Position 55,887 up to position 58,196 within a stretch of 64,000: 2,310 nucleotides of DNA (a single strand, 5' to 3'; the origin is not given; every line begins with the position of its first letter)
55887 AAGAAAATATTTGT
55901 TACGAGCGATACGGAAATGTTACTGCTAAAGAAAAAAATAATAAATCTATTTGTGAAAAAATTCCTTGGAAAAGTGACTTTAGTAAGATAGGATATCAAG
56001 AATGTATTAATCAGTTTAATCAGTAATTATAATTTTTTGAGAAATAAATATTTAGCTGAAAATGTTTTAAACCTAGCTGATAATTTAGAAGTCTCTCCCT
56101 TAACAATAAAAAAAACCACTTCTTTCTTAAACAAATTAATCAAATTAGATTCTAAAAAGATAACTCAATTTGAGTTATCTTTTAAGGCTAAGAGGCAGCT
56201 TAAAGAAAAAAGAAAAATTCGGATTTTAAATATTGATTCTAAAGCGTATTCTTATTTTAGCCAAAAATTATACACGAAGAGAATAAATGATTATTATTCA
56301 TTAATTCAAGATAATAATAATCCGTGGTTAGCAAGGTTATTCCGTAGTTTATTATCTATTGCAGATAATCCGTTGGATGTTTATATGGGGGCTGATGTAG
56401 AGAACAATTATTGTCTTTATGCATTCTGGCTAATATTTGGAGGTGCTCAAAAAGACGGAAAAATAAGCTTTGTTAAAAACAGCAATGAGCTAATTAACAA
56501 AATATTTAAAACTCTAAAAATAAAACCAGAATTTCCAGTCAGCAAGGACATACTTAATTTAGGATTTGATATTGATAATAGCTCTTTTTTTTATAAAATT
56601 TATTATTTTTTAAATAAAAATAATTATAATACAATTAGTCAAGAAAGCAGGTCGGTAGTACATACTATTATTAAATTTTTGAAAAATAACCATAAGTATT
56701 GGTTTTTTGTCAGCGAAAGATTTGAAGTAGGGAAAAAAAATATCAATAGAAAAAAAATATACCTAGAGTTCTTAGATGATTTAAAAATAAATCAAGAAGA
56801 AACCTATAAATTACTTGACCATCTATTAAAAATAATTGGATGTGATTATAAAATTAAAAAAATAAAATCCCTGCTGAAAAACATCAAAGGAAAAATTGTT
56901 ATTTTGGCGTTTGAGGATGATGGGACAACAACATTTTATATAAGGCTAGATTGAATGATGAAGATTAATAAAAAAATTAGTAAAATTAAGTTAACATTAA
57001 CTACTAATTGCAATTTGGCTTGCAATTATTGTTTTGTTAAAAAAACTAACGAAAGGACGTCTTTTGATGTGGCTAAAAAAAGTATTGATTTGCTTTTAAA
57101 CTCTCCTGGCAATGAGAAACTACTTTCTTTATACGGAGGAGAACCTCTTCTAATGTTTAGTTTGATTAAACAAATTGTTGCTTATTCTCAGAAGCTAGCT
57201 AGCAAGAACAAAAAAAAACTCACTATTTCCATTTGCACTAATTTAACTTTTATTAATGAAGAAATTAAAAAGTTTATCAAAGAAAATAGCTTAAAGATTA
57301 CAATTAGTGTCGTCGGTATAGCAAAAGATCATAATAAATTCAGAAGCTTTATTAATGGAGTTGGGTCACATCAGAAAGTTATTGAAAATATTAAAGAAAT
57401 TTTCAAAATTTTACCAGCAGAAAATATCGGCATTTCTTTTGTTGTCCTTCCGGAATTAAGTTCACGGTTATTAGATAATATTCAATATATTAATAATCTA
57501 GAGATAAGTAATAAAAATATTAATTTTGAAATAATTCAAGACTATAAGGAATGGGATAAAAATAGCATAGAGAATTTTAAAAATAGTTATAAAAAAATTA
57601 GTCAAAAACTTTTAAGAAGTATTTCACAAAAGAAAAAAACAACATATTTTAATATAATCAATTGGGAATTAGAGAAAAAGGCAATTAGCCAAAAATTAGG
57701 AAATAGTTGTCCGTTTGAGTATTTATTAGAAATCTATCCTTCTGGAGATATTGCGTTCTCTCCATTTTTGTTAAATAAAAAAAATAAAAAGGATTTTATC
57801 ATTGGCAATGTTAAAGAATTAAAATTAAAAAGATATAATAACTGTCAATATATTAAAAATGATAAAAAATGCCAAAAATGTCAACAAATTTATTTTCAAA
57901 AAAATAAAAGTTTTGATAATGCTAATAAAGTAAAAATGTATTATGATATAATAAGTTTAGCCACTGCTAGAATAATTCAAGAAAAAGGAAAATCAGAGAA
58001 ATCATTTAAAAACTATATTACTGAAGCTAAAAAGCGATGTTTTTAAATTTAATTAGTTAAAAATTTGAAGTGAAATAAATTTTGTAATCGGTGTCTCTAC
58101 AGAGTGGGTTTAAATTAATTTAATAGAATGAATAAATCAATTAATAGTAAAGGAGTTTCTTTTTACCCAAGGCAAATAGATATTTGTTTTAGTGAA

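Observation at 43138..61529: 18-kb co-directional block with eight radical-SAM enzymes, a YcaO, a PP-loop ATPase and Cys/His-repeat peptides: a candidate novel RiPP-like maturation system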

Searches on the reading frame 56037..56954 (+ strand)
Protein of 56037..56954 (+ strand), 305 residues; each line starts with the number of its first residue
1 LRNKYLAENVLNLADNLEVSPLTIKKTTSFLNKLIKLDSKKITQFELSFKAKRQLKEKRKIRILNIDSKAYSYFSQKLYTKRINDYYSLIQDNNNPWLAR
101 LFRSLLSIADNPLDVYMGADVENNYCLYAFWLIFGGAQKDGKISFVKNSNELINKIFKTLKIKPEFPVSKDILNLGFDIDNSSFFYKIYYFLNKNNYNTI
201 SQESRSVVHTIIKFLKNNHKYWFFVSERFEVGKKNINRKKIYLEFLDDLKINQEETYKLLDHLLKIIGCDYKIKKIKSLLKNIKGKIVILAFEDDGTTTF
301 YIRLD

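Call 6: search_protein_families(library=pfam, proteins=[window:56037-56954:+], max_evalue=0.01)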
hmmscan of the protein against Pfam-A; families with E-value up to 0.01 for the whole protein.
window:56037-56954:+ (305 aa): 1 family
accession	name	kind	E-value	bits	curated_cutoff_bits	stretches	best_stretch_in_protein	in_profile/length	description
PF25729.1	crAss_MUZ_C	-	0.003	18.4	27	1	136-189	8-53/83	Crassvirus muzzle protein C-terminal domain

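Call 8: search_protein_families(library=ncbifam, proteins=[window:56037-56954:+], max_evalue=0.01)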
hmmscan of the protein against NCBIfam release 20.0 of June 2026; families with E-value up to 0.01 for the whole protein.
window:56037-56954:+ (305 aa): 0 families

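Call 43: search_protein_families(library=padloc, proteins=[window:56037-56954:+], max_evalue=0.001)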
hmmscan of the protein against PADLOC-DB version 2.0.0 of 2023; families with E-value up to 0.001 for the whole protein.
window:56037-56954:+ (305 aa): 0 families

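Call 51: find_homologous_proteins(query=window:56037-56951:+, max_evalue=0.001)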
Query window:56037-56951:+ (305 aa): 27 proteins with E <= 0.001 among 1566 candidates.
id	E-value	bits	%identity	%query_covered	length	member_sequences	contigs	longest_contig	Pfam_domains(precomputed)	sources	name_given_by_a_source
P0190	3.8e-193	658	100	100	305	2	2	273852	-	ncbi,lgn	-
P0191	2.5e-98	347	59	90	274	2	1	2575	-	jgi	jgi:hypothetical protein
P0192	2.7e-94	334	53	97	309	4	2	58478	-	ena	-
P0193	1.5e-93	332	54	99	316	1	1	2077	-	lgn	-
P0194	4.1e-93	330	54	97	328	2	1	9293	-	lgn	-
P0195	1.5e-91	325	51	98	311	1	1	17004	-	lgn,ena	-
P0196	1.2e-88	316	49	95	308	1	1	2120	-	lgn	-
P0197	7.0e-85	303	47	98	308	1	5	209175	-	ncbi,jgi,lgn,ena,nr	ncbi:hypothetical protein L6270_00255 [Candidatus Parcubacteria bacterium]|nr:hypothetical protein [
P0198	1.3e-84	302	47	98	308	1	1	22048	-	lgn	-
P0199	5.9e-81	290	44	99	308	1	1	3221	-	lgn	-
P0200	3.8e-77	278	46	97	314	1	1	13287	-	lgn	-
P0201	1.3e-73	266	44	99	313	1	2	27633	-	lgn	-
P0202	2.2e-73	265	44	99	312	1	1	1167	-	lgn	-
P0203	7.8e-72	260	44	99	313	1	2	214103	-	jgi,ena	-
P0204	3.1e-71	258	45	97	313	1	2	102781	-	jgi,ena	-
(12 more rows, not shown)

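Call 54: find_encoding_contigs(protein=P0192, flank=10000, max_places=1)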
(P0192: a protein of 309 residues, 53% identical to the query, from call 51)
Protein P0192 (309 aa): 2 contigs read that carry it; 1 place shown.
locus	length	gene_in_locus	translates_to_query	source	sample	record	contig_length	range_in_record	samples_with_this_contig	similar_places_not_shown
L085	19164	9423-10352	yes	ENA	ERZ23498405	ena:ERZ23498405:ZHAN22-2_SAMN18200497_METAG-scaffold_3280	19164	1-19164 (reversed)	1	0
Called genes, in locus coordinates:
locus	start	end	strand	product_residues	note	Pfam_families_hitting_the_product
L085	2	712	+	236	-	?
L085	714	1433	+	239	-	-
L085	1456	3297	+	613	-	PF02517:Rce1-like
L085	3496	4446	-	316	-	-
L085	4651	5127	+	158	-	PF27806:HxsD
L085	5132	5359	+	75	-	-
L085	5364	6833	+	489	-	PF04055:Radical_SAM, PF13353:Fer4_12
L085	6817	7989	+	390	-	PF04055:Radical_SAM, PF13353:Fer4_12 (weak)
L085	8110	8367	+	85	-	-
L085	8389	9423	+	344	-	-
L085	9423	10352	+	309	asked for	-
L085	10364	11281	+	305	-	PF19156:DUF5838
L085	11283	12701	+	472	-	PF02310:B12-binding, PF04055:Radical_SAM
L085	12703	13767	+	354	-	PF04055:Radical_SAM, PF13353:Fer4_12 (weak)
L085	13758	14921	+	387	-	PF04055:Radical_SAM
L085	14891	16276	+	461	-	PF04055:Radical_SAM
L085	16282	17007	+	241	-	PF01902:Diphthami_syn_2_N, PF28410:Diphthami_syn_2_C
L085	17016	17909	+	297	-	PF04055:Radical_SAM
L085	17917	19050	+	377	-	PF04055:Radical_SAM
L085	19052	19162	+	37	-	?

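Call 55: find_encoding_contigs(protein=P0197, flank=10000, max_places=1)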
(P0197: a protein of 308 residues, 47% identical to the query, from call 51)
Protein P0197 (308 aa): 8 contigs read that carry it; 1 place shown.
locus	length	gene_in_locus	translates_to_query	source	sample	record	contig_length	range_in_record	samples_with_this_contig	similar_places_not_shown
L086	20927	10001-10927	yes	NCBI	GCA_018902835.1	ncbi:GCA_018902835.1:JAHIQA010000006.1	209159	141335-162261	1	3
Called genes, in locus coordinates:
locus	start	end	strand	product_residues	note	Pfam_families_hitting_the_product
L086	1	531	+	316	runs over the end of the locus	PF01136:Peptidase_U32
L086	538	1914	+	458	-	PF03848:TehB (weak), PF13489:Methyltransf_23, PF13847:Methyltransf_31, PF08241:Methyltransf_11, PF08242:Methyltransf_12, PF13649:Methyltransf_25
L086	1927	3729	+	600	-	PF02624:YcaO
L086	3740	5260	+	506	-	PF01040:UbiA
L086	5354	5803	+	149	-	PF27806:HxsD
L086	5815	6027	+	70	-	-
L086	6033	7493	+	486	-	PF04055:Radical_SAM, PF13353:Fer4_12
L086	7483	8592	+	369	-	PF04055:Radical_SAM, PF13353:Fer4_12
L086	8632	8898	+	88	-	-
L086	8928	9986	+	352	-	-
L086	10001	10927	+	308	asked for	-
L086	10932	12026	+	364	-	PF13353:Fer4_12, PF04055:Radical_SAM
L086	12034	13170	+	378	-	PF04055:Radical_SAM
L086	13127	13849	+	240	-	PF01902:Diphthami_syn_2_N, PF28410:Diphthami_syn_2_C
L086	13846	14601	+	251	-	PF04055:Radical_SAM, PF13353:Fer4_12 (faint)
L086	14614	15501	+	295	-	PF04055:Radical_SAM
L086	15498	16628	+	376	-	PF04055:Radical_SAM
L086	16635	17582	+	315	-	PF04055:Radical_SAM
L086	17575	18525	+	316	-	-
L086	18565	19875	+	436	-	-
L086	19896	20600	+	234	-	-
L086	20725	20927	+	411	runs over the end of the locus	PF00070:Pyr_redox (faint), PF00890:FAD_binding_2 (faint), PF01134:GIDA (faint), PF01266:DAO (faint), PF03486:HI0933_like, PF12831:FAD_oxidored, PF07992:Pyr_redox_2 (weak), PF22780:HI0933_like_1st, +1 more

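Call 56: find_encoding_contigs(protein=P0204, flank=10000, max_places=1)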
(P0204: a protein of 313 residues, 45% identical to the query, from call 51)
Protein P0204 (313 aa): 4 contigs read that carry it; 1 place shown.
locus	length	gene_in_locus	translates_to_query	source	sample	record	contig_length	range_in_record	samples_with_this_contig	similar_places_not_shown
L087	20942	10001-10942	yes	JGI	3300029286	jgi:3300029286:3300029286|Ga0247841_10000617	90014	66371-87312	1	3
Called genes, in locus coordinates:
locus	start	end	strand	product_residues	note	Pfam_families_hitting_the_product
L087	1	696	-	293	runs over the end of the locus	PF05822:UMPH-1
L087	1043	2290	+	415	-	PF00464:SHMT, PF00155:Aminotran_1_2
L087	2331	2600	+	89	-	-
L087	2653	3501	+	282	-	PF00763:THF_DHG_CYH, PF02882:THF_DHG_CYH_C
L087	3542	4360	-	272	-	PF01180:DHO_dh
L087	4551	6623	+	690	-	PF04851:ResIII (weak), PF00270:DEAD, PF00271:Helicase_C, PF16124:RecQ_Zn_bind, PF14493:HTH_40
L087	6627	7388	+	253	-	PF03291:mRNA_G-N7_MeTrfase (weak), PF08003:Methyltransf_9, PF13489:Methyltransf_23, PF07021:MetW (weak), PF13847:Methyltransf_31, PF08241:Methyltransf_11, PF08242:Methyltransf_12, PF13649:Methyltransf_25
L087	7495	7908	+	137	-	-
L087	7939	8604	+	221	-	PF13884:Peptidase_S74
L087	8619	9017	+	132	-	PF27806:HxsD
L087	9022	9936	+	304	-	-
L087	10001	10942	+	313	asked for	-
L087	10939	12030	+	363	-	PF13353:Fer4_12 (weak), PF04055:Radical_SAM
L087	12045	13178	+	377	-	PF04055:Radical_SAM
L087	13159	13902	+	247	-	PF01902:Diphthami_syn_2_N, PF28410:Diphthami_syn_2_C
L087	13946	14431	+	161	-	PF27806:HxsD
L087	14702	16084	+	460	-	PF04055:Radical_SAM, PF13353:Fer4_12 (weak)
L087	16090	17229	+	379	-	PF04055:Radical_SAM, PF13353:Fer4_12 (weak)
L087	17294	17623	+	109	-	-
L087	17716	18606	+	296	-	PF04055:Radical_SAM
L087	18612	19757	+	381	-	PF04055:Radical_SAM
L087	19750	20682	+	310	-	PF04055:Radical_SAM, PF13344:Hydrolase_6 (faint)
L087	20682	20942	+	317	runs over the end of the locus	PF01478:Peptidase_A24 (weak)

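Call 60: predict_structure(alignment_id=A4)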
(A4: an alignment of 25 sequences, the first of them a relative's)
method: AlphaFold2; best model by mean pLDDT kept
length: 305 residues; sequences in the alignment: 25
mean_pLDDT: 94.1   pTM: 0.91
mean pLDDT of the five models: 94.1, 93.9, 93.8, 93.6, 93.3
residues with pLDDT >= 90: 264; 70-90: 39; 50-70: 2; < 50: 0
segments of 3 or more residues with pLDDT < 50: none
pLDDT, mean of each block of 10 residues (from residue 1): 87 94 97 93 94 94 88 91 97 95 98 96 97 91 91 97 89 96 96 92 97 95 96 83 96 96 98 97 96 97 95
secondary structure, 60 per line:
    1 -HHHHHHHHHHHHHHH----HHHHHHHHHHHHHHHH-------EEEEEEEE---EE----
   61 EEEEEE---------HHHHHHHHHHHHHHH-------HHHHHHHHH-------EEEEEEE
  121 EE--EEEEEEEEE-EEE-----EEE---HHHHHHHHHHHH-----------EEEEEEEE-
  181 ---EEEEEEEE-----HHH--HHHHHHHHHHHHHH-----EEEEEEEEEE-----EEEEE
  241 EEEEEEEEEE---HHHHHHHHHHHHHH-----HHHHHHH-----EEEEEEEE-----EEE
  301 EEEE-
elements in order: H2-16 H21-36 E44-51 E61-66 H76-90 H98-106 E114-122 E125-133 E135-137 E143-145 H149-160 E172-179 E184-191 H202-215 E221-230 E236-250 H254-267 H273-279 E285-292 E298-304

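Call 62: fold_search(model_id=the predicted structure, library=pdb)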
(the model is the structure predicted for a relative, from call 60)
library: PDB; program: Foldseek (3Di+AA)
matches with E <= 10: 398; with E <= 0.001: 46
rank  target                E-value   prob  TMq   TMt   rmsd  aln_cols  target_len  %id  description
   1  4yl7                  8.1e-07  1.00  0.63  0.53   6.4       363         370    9  Crystal structure of the indole prenyltransferase MpnD from Marinactinospora thermotolerans (released 2016-03-16)
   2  4yla                  1.3e-06  1.00  0.64  0.53   6.4       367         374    9  Crystal structure of the indole prenyltransferase MpnD complexed with indolactam V and DMSPP (released 2016-03-16)
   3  6zry_BBB              2.4e-06  1.00  0.63  0.55   6.9       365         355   12  6-dimethylallyl tryptophan synthase (released 2020-12-09)
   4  6zry_AAA              2.8e-06  1.00  0.59  0.53   7.3       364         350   12  6-dimethylallyl tryptophan synthase (released 2020-12-09)
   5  5tu6_A                3.0e-06  1.00  0.53  0.54   7.6       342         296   12  PagF prenyltransferase with cyclic[INPYLYP] and DMSPP (released 2016-11-30)
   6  8day_B                3.5e-06  1.00  0.64  0.55   6.4       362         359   12  Crystal Structure of DMATS1 prenyltransferase in complex with L-Tyr and DMSPP (released 2022-09-28)
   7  6os5_A                4.7e-06  1.00  0.66  0.59   5.6       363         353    9  Crystal structure of CymD prenyltransferase complexed with L-tryptophan (released 2019-07-17)
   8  8day_C                4.7e-06  1.00  0.61  0.52   6.9       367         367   12  Crystal Structure of DMATS1 prenyltransferase in complex with L-Tyr and DMSPP (released 2022-09-28)
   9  8db1_D                4.7e-06  1.00  0.61  0.55   6.2       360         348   12  Crystal structure of native DMATS1 prenyltransferase (released 2022-09-28)
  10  5kcg_A                4.9e-06  1.00  0.57  0.46   7.4       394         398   13  Crystal structure of the aromatic prenyltransferase AtaPT (apo state) from Aspergillus terreus A8-4 (released 2016-12-21)
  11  6pgn                  5.2e-06  1.00  0.54  0.55   5.5       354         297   12  PagF single mutant with GPP (released 2019-07-24)
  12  8db1_B                5.5e-06  1.00  0.63  0.55   6.2       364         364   11  Crystal structure of native DMATS1 prenyltransferase (released 2022-09-28)
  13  7xvj_D                6.2e-06  1.00  0.58  0.49   7.6       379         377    9  Crystal structure of CdpNPT in complex with harmol (released 2023-04-05)
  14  5tty                  6.9e-06  1.00  0.48  0.49   9.4       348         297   13  PagF prenyltransferase (released 2016-11-30)
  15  5kcg_B                7.3e-06  1.00  0.59  0.47   7.1       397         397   14  Crystal structure of the aromatic prenyltransferase AtaPT (apo state) from Aspergillus terreus A8-4 (released 2016-12-21)
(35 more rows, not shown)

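Call 84: search_protein_families(library=pfam, proteins=[L086:18565-19872:+, L086:3740-5257:+, L086:19896-20597:+], max_evalue=0.001)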
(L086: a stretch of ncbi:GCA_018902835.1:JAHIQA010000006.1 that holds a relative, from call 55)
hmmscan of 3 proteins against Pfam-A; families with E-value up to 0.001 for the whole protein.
L086:18565-19872:+ (436 aa): 0 families

L086:3740-5257:+ (506 aa): 1 family
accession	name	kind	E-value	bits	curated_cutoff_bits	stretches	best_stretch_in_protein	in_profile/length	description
PF01040.23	UbiA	-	3.6e-29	102.2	34.2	1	268-489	17-244/250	UbiA prenyltransferase family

L086:19896-20597:+ (234 aa): 0 families

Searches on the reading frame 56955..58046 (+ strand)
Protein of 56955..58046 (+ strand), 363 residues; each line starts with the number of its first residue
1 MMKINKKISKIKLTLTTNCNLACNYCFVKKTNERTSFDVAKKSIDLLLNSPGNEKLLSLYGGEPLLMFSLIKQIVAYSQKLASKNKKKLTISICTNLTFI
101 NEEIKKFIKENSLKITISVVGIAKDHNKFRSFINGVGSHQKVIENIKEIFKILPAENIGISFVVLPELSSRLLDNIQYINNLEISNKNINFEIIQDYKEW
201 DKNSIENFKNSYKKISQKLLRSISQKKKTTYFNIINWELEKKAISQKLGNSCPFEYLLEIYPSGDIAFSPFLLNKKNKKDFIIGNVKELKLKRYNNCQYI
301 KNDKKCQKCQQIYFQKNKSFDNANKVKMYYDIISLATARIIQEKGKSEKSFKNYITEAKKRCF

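Call 6: search_protein_families(library=pfam, proteins=[window:56955-58046:+], max_evalue=0.01)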
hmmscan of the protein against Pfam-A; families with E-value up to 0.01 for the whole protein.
window:56955-58046:+ (363 aa): 2 families
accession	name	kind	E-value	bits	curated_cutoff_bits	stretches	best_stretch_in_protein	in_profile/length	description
PF04055.27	Radical_SAM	-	2.5e-14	54.2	29.5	1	15-166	3-152/166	Radical SAM superfamily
PF13353.11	Fer4_12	-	9.7e-07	29.6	22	1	16-112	12-110/137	4Fe-4S single cluster domain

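Call 8: search_protein_families(library=ncbifam, proteins=[window:56955-58046:+], max_evalue=0.01)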
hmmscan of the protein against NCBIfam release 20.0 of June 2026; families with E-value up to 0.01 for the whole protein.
window:56955-58046:+ (363 aa): 55 families (the best 25 are shown)
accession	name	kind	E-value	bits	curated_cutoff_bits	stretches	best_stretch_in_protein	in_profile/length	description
NF047865.1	rSAM_PapB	equivalog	6.2e-44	150.6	340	1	7-310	1-307/330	PapB family radical SAM/SPASM ranthipeptide maturase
TIGR04068.1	rSAM_ocin_clost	equivalog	7.1e-37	127.4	500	1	3-240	78-326/462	Cys-rich peptide radical SAM maturase CcpM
TIGR04064.1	rSAM_nif11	equivalog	3.7e-32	111.6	518.7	1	5-155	74-230/459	nif11-like peptide radical SAM maturase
TIGR03974.1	rSAM_six_Cys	equivalog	2.3e-31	109.1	425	1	6-316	94-413/451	thioether cross-link-forming SCIFF peptide maturase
NF040492.1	not_ScfB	exception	1.6e-28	99.8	855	1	6-316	92-412/450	ScfB-related radical SAM/SPASM orphan maturase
TIGR03978.1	rSAM_paired_1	equivalog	1.8e-28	99.5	370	1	13-158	87-236/466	His-Xaa-Ser system radical SAM maturase HxsB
TIGR03906.1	quino_hemo_SAM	equivalog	4.2e-28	98.2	453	1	7-157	92-249/467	quinohemoprotein amine dehydrogenase maturation protein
NF035951.1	rSAM_RumMC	equivalog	5.5e-28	97.9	720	1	4-216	107-327/510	RumMC family radical SAM sactipeptide maturase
TIGR04115.1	rSAM_Cxxx_rpt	equivalog_domain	1.9e-26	93.4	350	1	11-290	4-292/359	radical SAM peptide maturase, CXXX-repeat target family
NF038170.1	lachnocin_rSAM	equivalog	5.8e-24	84.8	550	1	5-237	72-313/440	lachnocin radical SAM maturase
TIGR04280.1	geopep_mat_rSAM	hypoth_equivalog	2.2e-22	79.6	400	1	4-156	77-237/428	geopeptide radical SAM maturase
TIGR04261.1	rSAM_GlyRichRpt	subfamily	2e-18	66.6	310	1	16-297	4-296/363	cyclophane-forming radical SAM/SPASM peptide maturase GrrM/OscB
NF041298.1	rSAM_mat_DynA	equivalog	1.4e-17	63.7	450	1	16-310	8-312/356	dynobactin maturation radical SAM/SPASM protein DynA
TIGR04463.1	rSAM_vs_C_rich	equivalog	2.9e-17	62.5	525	1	6-223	79-304/438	TIGR04463 family radical SAM/SPASM RiPP maturase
TIGR02666.1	moaA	equivalog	6.1e-16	58.3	284.05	1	5-241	6-244/336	GTP 3',8-cyclase MoaA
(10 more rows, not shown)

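Call 43: search_protein_families(library=padloc, proteins=[window:56955-58046:+], max_evalue=0.001)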
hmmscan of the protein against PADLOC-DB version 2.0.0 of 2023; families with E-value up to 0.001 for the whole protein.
window:56955-58046:+ (363 aa): 1 family
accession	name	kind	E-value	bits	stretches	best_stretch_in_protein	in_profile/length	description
PDLC02903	pVip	-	1e-13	49.4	1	11-164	2-145/257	Viperins not associated with kinases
